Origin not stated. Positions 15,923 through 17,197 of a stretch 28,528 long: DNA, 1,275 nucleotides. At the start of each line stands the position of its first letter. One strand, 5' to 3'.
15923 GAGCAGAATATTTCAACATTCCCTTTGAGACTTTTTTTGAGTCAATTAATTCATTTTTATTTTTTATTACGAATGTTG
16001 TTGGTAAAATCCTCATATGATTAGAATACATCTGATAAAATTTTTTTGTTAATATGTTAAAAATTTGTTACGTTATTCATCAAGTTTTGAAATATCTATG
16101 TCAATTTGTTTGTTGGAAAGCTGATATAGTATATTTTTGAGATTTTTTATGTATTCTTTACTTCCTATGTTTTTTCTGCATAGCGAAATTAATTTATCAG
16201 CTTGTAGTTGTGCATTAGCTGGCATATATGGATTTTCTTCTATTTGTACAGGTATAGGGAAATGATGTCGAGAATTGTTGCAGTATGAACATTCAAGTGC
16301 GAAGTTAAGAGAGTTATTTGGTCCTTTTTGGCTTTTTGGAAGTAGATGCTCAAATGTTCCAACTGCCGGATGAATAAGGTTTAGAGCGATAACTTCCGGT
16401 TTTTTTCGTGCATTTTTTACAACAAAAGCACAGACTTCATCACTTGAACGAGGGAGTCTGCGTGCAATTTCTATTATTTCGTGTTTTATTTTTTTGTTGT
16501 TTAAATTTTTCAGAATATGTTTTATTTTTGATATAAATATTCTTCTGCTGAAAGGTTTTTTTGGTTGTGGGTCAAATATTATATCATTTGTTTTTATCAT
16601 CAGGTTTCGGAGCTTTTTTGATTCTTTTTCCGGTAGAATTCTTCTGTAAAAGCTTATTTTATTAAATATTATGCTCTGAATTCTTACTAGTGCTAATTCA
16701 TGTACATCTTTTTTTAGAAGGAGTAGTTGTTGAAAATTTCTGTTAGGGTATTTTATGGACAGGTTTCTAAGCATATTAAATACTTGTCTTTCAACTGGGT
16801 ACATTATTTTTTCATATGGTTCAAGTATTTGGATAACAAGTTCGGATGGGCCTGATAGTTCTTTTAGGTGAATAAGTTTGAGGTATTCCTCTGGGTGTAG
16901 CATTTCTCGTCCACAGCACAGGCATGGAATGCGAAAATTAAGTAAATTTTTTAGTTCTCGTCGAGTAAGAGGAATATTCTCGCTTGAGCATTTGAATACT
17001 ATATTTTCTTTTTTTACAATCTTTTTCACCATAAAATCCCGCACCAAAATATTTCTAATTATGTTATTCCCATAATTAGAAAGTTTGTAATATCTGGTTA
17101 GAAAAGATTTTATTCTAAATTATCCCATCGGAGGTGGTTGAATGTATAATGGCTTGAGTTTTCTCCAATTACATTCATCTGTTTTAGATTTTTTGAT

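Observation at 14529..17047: Tandem paralogous HNH proteins whose nuclease motif is split by a large helical insert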

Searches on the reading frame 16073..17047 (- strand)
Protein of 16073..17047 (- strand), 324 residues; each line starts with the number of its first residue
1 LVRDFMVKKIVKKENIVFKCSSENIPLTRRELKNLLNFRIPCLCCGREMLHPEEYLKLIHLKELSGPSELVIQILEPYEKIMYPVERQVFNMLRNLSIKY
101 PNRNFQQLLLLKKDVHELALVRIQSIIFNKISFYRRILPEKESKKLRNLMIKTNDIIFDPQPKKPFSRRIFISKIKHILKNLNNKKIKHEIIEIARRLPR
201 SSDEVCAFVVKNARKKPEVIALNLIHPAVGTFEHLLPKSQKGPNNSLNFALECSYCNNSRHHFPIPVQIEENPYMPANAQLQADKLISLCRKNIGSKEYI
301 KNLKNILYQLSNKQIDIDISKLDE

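Call 3: search_protein_families(library=pfam, proteins=[window:16073-17047:-], max_evalue=10)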
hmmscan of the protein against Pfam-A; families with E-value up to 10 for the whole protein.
window:16073-17047:- (324 aa): 2 families
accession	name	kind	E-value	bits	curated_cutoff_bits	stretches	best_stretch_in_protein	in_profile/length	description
PF01844.29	HNH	-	0.00062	20.3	21.4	1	231-262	15-46/47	HNH endonuclease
PF14279.12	HNH_5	-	0.14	12.6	27.5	1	231-260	14-43/56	HNH endonuclease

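Call 4: search_protein_families(library=ncbifam, proteins=[window:16073-17047:-], max_evalue=10)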
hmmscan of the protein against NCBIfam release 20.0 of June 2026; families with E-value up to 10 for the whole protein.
window:16073-17047:- (324 aa): 1 family
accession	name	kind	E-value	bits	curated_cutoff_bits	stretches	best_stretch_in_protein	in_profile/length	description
NF040563.1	guided_IscB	equivalog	0.0033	16.6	175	1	232-281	207-255/314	RNA-guided endonuclease IscB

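Call 6: find_homologous_proteins(query=window:16073-17047:-, max_evalue=0.001)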
Query window:16073-17047:- (324 aa): 148 proteins with E <= 0.001 among 1637 candidates; the best 120 are listed.
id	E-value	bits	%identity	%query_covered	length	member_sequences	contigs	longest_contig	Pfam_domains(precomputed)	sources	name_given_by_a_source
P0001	1.2e-191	654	94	98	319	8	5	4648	-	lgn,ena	-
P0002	2.2e-177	607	85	98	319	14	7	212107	-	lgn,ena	-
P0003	6.5e-176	602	84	98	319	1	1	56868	-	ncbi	-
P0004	7.9e-176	602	84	98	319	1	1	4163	-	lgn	-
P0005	1.2e-175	601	84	98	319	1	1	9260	-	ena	-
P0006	1.4e-159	548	79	98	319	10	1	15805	-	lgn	-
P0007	5.9e-159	546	79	98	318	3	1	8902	-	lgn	-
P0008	3.8e-157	540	78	98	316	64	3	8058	-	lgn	-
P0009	1.7e-155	535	76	98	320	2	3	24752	-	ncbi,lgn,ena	-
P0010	1.2e-153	529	76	98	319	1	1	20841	-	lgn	-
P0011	1.4e-153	529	76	98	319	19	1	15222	-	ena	-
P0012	2.8e-153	528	75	98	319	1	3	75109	-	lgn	-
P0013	3.7e-152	524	74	98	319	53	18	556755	-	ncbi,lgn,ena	-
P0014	3.9e-152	524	74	98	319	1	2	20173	-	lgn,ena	-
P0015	9.0e-152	523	74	98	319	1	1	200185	-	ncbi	-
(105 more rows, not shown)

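Call 8: find_related_loci(query=window:16073-17047:-, collection=genome_contigs, flank=6000)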
Query window:16073-17047:- (324 aa) in genome_contigs; peptide patterns used: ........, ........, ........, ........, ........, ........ (x = any residue, [..] = any of these).
152 stretches matched a pattern; 51 encode a relative of the query (tblastn E <= 1e-3); 50 distinct loci.
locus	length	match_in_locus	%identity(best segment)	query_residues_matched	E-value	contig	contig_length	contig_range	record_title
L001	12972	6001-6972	94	1-324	0e+0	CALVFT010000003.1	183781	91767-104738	MAG: Candidatus Gastranaerophilales bacterium isolate BRZ_FQ__bin85 genome assembly, contig: BRZ_FQ__NODE_62_length_1837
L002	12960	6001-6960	84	5-324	0e+0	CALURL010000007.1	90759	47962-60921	MAG: Candidatus Gastranaerophilales bacterium isolate BRZ_E__bin82 genome assembly, contig: BRZ_E__NODE_392_length_90759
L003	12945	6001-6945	78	6-322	6e-165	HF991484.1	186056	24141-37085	Clostridium sp. CAG:967 genomic scaffold, scf72, whole genome shotgun sequence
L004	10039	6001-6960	76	3-322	5e-165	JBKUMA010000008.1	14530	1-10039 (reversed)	MAG: Candidatus Gastranaerophilaceae bacterium isolate 29-1_25 NODE_2520_length_14530_cov_5.768705, whole genome shotgun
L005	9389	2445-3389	77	6-322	3e-163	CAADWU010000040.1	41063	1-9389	TPA_asm: Candidatus Gastranaerophilales bacterium, isolate HGM07947, WGS project CAADWU010000000 data, contig: ERS396310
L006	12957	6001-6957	76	5-322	3e-162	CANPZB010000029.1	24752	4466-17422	MAG: Candidatus Gastranaerophilales bacterium isolate Lapin-002__bin79 genome assembly, contig: Lapin-002__NODE_2624_len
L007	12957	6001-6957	75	6-324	5e-159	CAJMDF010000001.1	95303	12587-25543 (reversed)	MAG TPA_asm: uncultured Clostridium sp. isolate ERR321637-bin.26 genome assembly, contig: NODE_70_length_95303_cov_12.21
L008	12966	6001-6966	74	3-324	7e-159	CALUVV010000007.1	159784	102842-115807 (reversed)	MAG: Candidatus Gastranaerophilales bacterium isolate BRZ_EH__bin71 genome assembly, contig: BRZ_EH__NODE_153_length_159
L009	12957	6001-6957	74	6-324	7e-159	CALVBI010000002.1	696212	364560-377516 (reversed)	MAG: Candidatus Gastranaerophilales bacterium isolate BRZ_DM__bin106 genome assembly, contig: BRZ_DM__NODE_3_length_6962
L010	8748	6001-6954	76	6-323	2e-158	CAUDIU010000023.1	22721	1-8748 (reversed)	MAG TPA_asm: uncultured Clostridium sp. isolate ERR9578185_bin.15_MetaWRAP_v1.3_MAG genome assembly, contig: ERZ18533821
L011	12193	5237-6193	74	6-324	2e-157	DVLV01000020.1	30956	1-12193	MAG TPA_asm: Candidatus Stercorousia faecigallinarum isolate CHK154-323 CHK154__C42952_L30956_ERR2241939, whole genome s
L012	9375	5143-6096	75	6-323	4e-157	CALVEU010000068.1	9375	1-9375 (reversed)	MAG: Candidatus Gastranaerophilales bacterium isolate BRZ_SC__bin9 genome assembly, contig: BRZ_SC__NODE_12055_length_93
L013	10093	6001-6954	75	6-323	1e-156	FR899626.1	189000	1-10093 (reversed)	Clostridium sp. CAG:768 genomic scaffold, scf44, whole genome shotgun sequence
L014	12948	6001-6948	74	6-323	2e-156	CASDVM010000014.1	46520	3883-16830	uncultured bacterium isolate SI.A48.metabat-bins.122 genome assembly, contig: SI.A48.metabat-bins.122.fa_k141_128912, wh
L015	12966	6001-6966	72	3-324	3e-156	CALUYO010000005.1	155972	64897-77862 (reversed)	MAG: Candidatus Gastranaerophilales bacterium isolate BRZ_LG__bin75 genome assembly, contig: BRZ_LG__NODE_129_length_155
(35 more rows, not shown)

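Call 19: search_protein_families(library=padloc, proteins=[window:16073-17047:-], max_evalue=1)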
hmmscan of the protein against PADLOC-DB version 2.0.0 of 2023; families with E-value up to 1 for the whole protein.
window:16073-17047:- (324 aa): 0 families

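Call 20: predict_structure(alignment_id=A3)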
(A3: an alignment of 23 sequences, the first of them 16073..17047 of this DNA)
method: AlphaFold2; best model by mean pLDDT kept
length: 324 residues; sequences in the alignment: 23
mean_pLDDT: 77.0   pTM: 0.71
mean pLDDT of the five models: 77.0, 77.0, 76.5, 74.8, 74.3
residues with pLDDT >= 90: 142; 70-90: 69; 50-70: 72; < 50: 41
segments of 3 or more residues with pLDDT < 50: 1-15, 234-249, 261-268
pLDDT, mean of each block of 10 residues (from residue 1): 32 43 57 65 74 86 96 94 93 98 98 93 92 95 95 83 79 95 94 93 92 95 88 45 38 63 48 62 71 71 73 67 65
secondary structure, 60 per line:
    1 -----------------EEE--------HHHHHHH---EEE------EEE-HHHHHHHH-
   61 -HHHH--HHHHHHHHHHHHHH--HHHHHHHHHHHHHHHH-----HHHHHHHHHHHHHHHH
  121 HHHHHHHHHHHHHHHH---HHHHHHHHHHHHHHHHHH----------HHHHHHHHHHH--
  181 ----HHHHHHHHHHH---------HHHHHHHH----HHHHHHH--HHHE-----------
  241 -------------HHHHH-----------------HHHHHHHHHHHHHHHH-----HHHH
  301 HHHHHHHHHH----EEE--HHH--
elements in order: E18-20 H29-35 E39-41 E48-50 H52-59 H62-65 H68-81 H84-99 H105-136 H140-157 H168-178 H185-195 H205-212 H217-223 H254-258 H276-291 H297-310 E315-317

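Call 24: fold_search(model_id=the predicted structure, library=pdb)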
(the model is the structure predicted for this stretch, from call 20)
No match with E <= 0.001 here; weaker rows may still be real.
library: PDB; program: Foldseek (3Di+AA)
matches with E <= 10: 500; with E <= 0.001: 0
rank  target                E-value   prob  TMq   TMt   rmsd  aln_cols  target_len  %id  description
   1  4jws_B                7.1e-01  0.09  0.13  0.11  16.7       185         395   16  Crystal structure of Cytochrome P450cam-putidaredoxin complex (released 2013-06-19)
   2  6gy7_C                7.4e-01  0.08  0.16  0.16  32.4       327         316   11  Crystal structure of XaxB from Xenorhabdus nematophil (released 2018-07-25)
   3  6pt3_B                7.4e-01  0.06  0.13  0.12  23.0       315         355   11  Crystal structure of the active delta opioid receptor in complex with the small molecule agonist DPI-287 (released 2019-12-11)
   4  1ymt_A                8.2e-01  0.03  0.09  0.12  21.7       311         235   10  Mouse SF-1 LBD (released 2005-03-15)
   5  7wb4_B                8.2e-01  0.08  0.17  0.11  16.6       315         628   10  Cryo-EM structure of the NR subunit from X. laevis NPC (released 2022-03-02)
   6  1x8z_C                8.7e-01  0.08  0.11  0.18  13.3       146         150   17  Crystal structure of a pectin methylesterase inhibitor from Arabidopsis thaliana (released 2004-12-28)
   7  5vrf_A                9.1e-01  0.03  0.08  0.09  22.0       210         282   13  CryoEM Structure of the Zinc Transporter YiiP from helical crystals (released 2018-03-14)
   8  4pgr                  9.6e-01  0.06  0.10  0.15  18.2       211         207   10  Crystal structure of YetJ from Bacillus Subtilis at pH 8 (released 2014-06-04)
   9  1r0d_B                1.0e+00  0.08  0.10  0.16  22.7       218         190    7  HIP1R THATCH DOMAIN CORE (released 2004-07-06)
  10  1u9e_A                1.0e+00  0.03  0.10  0.13  23.7       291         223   12  CRYSTAL STRUCTURE OF ESTROGEN RECEPTOR BETA COMPLEXED WITH WAY-397 (released 2005-03-01)
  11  6i1r_A                1.0e+00  0.04  0.12  0.12  23.9       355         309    9  Crystal structure of CMP bound CST in an outward facing conformation (released 2019-06-05)
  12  1rj4_A                1.1e+00  0.23  0.17  0.30   8.5       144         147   11  Structure of a Cell Wall Invertase Inhibitor from Tobacco in Complex with Cd2+ (released 2004-02-03)
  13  6i1r_B                1.1e+00  0.04  0.12  0.12  23.4       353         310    9  Crystal structure of CMP bound CST in an outward facing conformation (released 2019-06-05)
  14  4ple_A                1.2e+00  0.03  0.10  0.13  22.6       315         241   10  Human Nuclear Receptor Liver Receptor Homologue-1, LRH-1, Bound to an E. Coli Phospholipid and a Fragment of TIF-2 (released 2015-12-16)
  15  6xtz                  1.2e+00  0.01  0.09  0.08  30.1       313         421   10  Structure of Dally-like protein in complex with O-palmitoleoyl serine (released 2020-07-29)
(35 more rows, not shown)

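Call 26: search_protein_representatives(alignment_id=A3)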
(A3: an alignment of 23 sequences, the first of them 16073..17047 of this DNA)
Query: 23 sequences, 483 profile positions. Proteins with E-value up to 0.001 (for the whole library): 790; up to 1e-10: 575; up to 1e-30: 161. The best 150 are listed.
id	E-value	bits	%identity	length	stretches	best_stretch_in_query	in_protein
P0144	3.3e-199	678.9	-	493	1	1-483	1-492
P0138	6.1e-198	674.7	-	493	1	1-483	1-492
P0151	3.9e-193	658.8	-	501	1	1-482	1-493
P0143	7.0e-187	638.2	-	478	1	1-483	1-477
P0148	1.4e-185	633.9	-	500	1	1-482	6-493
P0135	4.7e-180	615.7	-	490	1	1-478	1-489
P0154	8.8e-175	598.3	-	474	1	1-483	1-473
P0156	8.7e-129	446.6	-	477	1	1-482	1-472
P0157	1.8e-119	415.9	-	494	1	23-480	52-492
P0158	4.8e-110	384.8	-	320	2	296-480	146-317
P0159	4.4e-109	381.6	-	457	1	20-479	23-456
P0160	2.7e-91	323.0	-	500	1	9-481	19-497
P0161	4.3e-89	315.7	-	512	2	3-480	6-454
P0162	5.3e-87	308.8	-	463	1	1-480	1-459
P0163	6.2e-84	298.7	-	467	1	1-476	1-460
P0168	2.4e-76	273.7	-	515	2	9-480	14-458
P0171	3.2e-69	250.2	-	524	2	30-479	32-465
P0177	1.0e-59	218.9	-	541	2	216-479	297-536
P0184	5.9e-57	209.7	-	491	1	1-456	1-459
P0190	3.9e-54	200.4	-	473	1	10-463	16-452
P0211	1.7e-47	178.6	-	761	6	237-480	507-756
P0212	1.9e-47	178.4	-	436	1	23-463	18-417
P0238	1.2e-41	159.2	-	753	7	313-482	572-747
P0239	1.6e-41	158.9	-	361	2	283-480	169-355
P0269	5.8e-37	143.8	-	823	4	332-483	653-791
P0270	6.6e-37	143.6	-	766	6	91-171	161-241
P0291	2.7e-33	131.7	-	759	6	78-172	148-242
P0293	3.3e-33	131.4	-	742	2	306-475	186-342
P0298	2.6e-32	128.4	-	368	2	299-478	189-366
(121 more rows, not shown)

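Call 30: search_solved_structures(query=A3, max_evalue=10, show_alignments=3)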
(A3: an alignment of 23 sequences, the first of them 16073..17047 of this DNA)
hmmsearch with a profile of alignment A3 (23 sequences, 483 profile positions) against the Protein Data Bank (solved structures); distinct sequences matched with E-value up to 10: 9.
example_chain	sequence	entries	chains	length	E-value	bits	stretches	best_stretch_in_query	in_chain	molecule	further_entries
11zv_B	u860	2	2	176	0.1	14.3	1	70-139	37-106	RBD minibinder 11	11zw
3ga8_A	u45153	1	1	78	0.13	14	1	46-92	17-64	HTH-type transcriptional regulator MqsA (YgiT/B3021)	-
3hi2_A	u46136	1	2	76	0.13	14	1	46-92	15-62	HTH-type transcriptional regulator mqsA(ygiT)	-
21ty_A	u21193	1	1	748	0.19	13.4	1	102-185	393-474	Free fatty acid receptor 2,human free fatty acid receptor 2 (FFA2) fused with de novo desi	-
9uvz_A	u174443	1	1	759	0.27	12.9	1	102-185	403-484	Lysophosphatidic acid receptor 2,ARK1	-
3gn5_A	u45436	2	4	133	0.3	12.8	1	46-92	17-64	HTH-type transcriptional regulator MQSA (YGIT/b3021) | Uncharacterized HTH-type transcriptional regulator ygiT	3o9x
2kz8_A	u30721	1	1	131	0.31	12.7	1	46-92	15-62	Uncharacterized HTH-type transcriptional regulator ygiT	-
6yw5_VV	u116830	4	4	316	0.76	11.5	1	230-320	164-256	mS26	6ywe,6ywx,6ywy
9uvy_A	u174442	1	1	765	1.3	10.7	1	102-185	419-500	Vasopressin V2 receptor,ARK1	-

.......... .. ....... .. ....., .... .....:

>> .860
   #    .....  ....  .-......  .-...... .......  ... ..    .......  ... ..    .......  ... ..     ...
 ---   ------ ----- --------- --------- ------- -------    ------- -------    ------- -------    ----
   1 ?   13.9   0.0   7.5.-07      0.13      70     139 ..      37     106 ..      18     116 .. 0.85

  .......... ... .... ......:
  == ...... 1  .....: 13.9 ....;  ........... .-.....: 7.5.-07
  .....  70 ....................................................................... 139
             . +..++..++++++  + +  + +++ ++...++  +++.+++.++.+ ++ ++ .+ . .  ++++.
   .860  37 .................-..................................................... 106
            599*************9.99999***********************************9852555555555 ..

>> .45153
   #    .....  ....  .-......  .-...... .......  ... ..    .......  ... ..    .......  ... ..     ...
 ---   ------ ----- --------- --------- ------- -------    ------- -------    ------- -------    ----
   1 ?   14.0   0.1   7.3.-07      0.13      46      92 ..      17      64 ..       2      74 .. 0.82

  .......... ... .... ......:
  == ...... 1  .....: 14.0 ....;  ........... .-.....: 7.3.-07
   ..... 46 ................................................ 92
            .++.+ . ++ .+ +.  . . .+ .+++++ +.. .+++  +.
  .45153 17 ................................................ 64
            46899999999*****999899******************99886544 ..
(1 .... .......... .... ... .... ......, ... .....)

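Call 41: list_cluster_members(proteins=[P0184, P0211, P0293, P0269, P0239, P0161, P0190, P0212, P0298, P0154])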
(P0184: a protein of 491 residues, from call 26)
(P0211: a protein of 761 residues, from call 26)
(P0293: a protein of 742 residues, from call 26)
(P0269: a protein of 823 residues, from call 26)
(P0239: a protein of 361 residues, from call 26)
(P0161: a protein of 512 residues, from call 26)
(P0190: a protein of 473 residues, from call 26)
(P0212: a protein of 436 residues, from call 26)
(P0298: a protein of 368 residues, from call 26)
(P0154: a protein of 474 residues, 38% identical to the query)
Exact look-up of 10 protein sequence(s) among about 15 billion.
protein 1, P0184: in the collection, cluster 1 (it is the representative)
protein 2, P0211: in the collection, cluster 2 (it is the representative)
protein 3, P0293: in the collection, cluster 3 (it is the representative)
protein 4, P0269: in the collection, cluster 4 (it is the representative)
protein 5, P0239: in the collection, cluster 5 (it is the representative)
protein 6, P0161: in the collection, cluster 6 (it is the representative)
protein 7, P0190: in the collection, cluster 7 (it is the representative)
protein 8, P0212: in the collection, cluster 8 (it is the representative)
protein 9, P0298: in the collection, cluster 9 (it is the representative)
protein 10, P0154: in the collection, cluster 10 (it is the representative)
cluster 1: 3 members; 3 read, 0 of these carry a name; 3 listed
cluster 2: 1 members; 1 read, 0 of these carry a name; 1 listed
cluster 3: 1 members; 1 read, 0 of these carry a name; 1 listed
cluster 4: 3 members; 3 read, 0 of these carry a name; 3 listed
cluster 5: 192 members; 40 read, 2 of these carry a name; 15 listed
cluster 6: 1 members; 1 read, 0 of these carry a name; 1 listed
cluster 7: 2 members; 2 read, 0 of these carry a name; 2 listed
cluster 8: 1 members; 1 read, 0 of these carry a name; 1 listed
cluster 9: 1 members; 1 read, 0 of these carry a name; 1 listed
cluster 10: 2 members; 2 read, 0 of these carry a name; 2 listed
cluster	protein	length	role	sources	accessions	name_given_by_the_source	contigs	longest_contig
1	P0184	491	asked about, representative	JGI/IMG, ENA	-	-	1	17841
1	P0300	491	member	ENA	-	-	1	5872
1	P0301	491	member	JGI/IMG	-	-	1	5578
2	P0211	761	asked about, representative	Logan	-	-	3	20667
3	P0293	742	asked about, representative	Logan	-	-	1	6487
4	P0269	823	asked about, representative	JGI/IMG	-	-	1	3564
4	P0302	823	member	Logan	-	-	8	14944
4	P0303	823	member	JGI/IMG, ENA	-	-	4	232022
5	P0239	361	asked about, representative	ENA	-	-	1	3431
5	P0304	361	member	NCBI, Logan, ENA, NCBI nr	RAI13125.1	MAG: hypothetical protein DKM24_01585 [Candidatus Melainabacteria bacterium]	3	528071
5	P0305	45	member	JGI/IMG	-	hypothetical protein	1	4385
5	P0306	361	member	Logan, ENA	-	-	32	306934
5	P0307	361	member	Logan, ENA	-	-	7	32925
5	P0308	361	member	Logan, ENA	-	-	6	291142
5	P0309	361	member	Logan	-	-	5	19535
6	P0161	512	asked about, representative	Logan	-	-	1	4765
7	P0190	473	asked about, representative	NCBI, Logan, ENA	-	-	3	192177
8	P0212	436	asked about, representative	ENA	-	-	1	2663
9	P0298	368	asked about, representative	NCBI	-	-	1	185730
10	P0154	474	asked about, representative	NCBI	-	-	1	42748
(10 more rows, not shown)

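Call 42: find_encoding_contigs(protein=P0190, flank=6000, max_places=2)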
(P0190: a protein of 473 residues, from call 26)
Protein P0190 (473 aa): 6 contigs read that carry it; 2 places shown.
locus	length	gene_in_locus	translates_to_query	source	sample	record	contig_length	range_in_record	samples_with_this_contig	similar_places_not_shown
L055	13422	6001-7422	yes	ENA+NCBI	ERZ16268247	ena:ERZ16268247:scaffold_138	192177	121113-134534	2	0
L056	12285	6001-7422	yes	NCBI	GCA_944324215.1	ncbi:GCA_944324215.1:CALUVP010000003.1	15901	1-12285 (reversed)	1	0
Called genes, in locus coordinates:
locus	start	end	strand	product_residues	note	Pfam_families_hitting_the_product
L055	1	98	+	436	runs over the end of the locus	PF01933:CofD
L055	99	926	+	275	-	PF02548:Pantoate_transf, PF13714:PEP_mutase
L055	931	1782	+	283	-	PF02569:Pantoate_ligase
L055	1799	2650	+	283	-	-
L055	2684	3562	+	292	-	PF00701:DHDPS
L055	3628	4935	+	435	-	PF07549:Sec_GG (faint), PF21760:SecD_1st, PF22599:SecDF_P1_head, PF02355:SecD_SecF_C, PF03176:MMPL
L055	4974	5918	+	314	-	PF02355:SecD_SecF_C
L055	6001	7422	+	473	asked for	-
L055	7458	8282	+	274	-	-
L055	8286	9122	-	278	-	PF13371:TPR_9 (faint), PF13424:TPR_12 (weak), PF13431:TPR_17 (faint), PF00515:TPR_1 (faint), PF13414:TPR_11, PF13432:TPR_16, PF23914:TPR_CcmH_CycH (weak), PF24684:Vgb_lyase (weak), +9 more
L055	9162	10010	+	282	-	PF01745:IPT (weak), PF01715:IPPT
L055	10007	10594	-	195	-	PF03167:UDG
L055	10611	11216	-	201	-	PF01613:Flavin_Reduct, PF21349:RUBY_RBDX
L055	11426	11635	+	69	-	PF01632:Ribosomal_L35p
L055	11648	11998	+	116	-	PF00453:Ribosomal_L20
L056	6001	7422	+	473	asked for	-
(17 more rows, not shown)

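Call 43: find_encoding_contigs(protein=P0303, flank=6000, max_places=2)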
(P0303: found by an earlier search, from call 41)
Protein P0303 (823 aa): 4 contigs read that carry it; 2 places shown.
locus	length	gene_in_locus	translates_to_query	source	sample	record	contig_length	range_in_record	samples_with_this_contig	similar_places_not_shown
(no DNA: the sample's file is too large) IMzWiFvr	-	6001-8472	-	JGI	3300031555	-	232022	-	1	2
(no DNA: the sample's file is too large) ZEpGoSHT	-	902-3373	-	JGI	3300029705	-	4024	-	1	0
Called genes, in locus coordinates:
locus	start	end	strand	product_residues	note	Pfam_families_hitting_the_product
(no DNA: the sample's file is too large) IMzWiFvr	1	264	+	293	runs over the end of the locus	PF01073:3Beta_HSD (weak), PF01370:Epimerase, PF02719:Polysacc_synt_2 (faint), PF04321:RmlD_sub_bind, PF16363:GDP_Man_Dehyd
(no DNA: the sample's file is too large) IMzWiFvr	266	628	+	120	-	PF05523:FdtA (weak), PF14667:Polysacc_synt_C, PF00190:Cupin_1 (weak), PF07883:Cupin_2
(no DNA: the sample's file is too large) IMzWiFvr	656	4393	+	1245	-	PF05170:AsmA, PF05359:DUF748 (weak), PF13116:YhdP (weak), PF05170:AsmA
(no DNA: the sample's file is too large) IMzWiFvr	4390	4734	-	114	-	-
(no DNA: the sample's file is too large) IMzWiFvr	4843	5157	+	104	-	PF03091:CutA1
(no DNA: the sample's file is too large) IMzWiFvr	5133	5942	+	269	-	-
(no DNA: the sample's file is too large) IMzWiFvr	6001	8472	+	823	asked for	-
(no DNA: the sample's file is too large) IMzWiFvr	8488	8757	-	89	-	PF12732:YtxH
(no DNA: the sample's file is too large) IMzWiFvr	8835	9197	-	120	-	PF06103:DUF948 (weak)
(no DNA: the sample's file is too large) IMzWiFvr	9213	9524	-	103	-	PF12732:YtxH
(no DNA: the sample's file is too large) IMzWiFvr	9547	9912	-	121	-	-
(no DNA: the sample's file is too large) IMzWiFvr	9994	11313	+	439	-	PF08245:Mur_ligase_M, PF08353:MurT_C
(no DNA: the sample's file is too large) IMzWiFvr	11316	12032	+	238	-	PF03740:PdxJ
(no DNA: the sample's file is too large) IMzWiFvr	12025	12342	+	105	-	-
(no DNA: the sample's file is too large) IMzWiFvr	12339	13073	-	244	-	-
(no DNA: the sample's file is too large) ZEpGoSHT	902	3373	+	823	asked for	-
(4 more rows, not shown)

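Call 56: search_protein_families(library=pfam, proteins=[P0211, P0238, P0269, P0270, P0291, P0293, P0177, P0171, P0168, P0161], max_evalue=0.01)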
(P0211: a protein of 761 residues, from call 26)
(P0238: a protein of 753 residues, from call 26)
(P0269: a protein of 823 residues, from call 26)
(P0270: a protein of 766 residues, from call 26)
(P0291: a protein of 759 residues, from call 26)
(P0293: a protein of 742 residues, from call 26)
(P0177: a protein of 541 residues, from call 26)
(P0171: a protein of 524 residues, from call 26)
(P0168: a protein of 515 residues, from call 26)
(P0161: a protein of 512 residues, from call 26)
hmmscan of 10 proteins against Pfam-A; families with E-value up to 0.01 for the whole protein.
P0211 (761 aa): 1 family
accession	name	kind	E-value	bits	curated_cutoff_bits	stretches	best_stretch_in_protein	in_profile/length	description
PF01844.29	HNH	-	0.0003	21.3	21.4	1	643-693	3-46/47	HNH endonuclease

P0238 (753 aa): 0 families

P0269 (823 aa): 3 families
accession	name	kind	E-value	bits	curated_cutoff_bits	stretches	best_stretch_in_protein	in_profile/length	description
PF13395.12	HNH_4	-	2.4e-05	24.6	22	0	258-296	8-46/54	HNH endonuclease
PF14279.12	HNH_5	-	5.8e-05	23.4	27.5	0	269-287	14-32/56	HNH endonuclease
PF01844.29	HNH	-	0.00046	20.7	21.4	0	695-716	15-36/47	HNH endonuclease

P0270 (766 aa): 0 families

P0291 (759 aa): 0 families

P0293 (742 aa): 2 families
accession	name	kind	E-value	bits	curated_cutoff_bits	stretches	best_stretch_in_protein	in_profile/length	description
PF01844.29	HNH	-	3.2e-05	24.4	21.4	1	253-284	14-45/47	HNH endonuclease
PF14279.12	HNH_5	-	6.1e-05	23.3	27.5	1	254-285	14-45/56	HNH endonuclease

P0177 (541 aa): 1 family
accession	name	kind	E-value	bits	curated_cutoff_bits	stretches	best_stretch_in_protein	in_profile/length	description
PF01844.29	HNH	-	1.4e-06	28.8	21.4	1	447-477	14-44/47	HNH endonuclease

P0171 (524 aa): 1 family
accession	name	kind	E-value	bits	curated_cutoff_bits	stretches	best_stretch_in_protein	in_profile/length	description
PF01844.29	HNH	-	0.0097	16.5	21.4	0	375-405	15-43/47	HNH endonuclease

P0168 (515 aa): 2 families
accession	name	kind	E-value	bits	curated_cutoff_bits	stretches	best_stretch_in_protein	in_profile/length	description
PF01844.29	HNH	-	2.7e-06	27.8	21.4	1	368-397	14-43/47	HNH endonuclease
PF14279.12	HNH_5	-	2.2e-05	24.7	27.5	1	368-392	13-37/56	HNH endonuclease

P0161 (512 aa): 1 family
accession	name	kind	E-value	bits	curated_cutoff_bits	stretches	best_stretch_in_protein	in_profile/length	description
PF01844.29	HNH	-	7.7e-05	23.2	21.4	1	363-395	13-45/47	HNH endonuclease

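Call 84: search_dna_similar(query=window:16073-17047:-, collection=plasmids, mode=protein, max_evalue=0.001, max_rows=10)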
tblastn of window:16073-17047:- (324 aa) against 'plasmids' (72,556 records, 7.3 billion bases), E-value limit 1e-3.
No match.

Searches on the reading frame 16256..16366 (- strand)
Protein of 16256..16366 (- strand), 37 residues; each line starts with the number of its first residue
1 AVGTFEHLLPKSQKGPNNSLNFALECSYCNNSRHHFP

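Call 46: search_protein_families(library=pfam, proteins=[window:16256-16366:-], max_evalue=10)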
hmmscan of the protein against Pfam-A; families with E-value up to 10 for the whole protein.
seq(37 aa): 3 families
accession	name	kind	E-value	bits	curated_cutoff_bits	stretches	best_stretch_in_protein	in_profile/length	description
PF01844.29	HNH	-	9.1e-06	26.2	21.4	1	4-35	15-46/47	HNH endonuclease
PF14279.12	HNH_5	-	0.0016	18.8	27.5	1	4-34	14-44/56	HNH endonuclease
PF04426.17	Bul1_C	-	0.091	12.6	24.2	1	6-36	10-40/272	Bul1 C terminus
